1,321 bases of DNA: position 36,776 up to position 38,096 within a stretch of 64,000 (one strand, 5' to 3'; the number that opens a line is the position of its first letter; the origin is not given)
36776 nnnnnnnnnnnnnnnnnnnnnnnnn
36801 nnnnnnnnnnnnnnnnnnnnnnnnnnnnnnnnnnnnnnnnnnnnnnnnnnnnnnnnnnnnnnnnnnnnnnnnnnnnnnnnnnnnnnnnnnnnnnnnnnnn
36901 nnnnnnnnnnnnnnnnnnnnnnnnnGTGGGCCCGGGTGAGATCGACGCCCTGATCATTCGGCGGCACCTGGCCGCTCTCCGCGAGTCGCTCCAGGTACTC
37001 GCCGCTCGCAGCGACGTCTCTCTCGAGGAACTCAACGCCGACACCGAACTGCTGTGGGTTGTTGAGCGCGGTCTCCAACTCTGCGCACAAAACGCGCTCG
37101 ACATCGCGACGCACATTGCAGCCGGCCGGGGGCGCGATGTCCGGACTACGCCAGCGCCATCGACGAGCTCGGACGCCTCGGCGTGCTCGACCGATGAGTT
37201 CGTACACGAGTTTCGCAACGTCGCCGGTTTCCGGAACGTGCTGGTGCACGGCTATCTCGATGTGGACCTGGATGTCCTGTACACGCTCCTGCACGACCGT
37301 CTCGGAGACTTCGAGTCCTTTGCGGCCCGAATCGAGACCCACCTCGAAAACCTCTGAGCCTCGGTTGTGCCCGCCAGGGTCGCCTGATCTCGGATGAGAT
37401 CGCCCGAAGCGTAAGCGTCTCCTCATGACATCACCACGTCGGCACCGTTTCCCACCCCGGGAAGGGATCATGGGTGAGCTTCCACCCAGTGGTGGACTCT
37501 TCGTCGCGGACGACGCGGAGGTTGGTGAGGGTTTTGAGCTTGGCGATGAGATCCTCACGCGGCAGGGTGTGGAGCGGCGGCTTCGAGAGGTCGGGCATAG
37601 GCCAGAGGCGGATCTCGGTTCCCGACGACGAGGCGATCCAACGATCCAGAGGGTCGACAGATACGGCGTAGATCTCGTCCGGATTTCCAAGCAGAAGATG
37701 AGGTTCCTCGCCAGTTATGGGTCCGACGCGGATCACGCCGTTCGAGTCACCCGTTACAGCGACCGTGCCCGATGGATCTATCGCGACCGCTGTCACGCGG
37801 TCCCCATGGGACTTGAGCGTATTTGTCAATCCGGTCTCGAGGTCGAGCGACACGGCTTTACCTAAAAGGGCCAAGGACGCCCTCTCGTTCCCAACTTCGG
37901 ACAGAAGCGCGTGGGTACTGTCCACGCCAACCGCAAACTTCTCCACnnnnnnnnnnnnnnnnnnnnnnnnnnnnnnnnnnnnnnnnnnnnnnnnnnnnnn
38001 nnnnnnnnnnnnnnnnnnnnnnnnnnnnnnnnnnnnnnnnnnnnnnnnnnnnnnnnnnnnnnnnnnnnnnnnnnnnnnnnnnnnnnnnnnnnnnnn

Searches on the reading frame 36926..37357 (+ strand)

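Call 33: search_protein_families(library=pfam, proteins=[window:36926-37357:+])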
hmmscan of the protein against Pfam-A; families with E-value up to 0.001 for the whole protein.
window:36926-37357:+ (143 aa): 1 family
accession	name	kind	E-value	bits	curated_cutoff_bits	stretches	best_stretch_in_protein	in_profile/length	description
PF01934.22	HepT-like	-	5.5e-18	65.3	23.5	1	20-136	3-120/120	Ribonuclease HepT-like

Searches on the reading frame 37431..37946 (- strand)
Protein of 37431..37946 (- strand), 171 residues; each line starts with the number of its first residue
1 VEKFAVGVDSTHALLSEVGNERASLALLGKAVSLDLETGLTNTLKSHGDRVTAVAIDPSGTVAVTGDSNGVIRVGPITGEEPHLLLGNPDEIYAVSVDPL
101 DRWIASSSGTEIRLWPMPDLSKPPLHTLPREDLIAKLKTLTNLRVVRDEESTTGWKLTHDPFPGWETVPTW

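Call 33: search_protein_families(library=pfam, proteins=[window:37431-37946:-])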
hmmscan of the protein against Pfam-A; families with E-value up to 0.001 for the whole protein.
window:37431-37946:- (171 aa): 5 families
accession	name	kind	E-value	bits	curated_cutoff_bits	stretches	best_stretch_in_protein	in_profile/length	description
PF00400.38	WD40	-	3.7e-10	40.3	27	1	41-74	4-37/39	WD domain, G-beta repeat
PF24814.1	WD40_Prp19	-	4.6e-05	23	320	1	40-111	41-113/281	Prp19 WD40 domain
PF24817.1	WD40_WDHD1_1st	-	4.8e-05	23.1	109.9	1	49-119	87-159/291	WDHD1 first WD40 domain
PF25173.1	Beta-prop_WDR3_1st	-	0.00027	21.1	154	1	40-115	63-140/184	WDR3 first beta-propeller domain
PF25174.1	Beta-prop_THOC3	-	0.0006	19.3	305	1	34-119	115-202/272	THOC3 beta-propeller domain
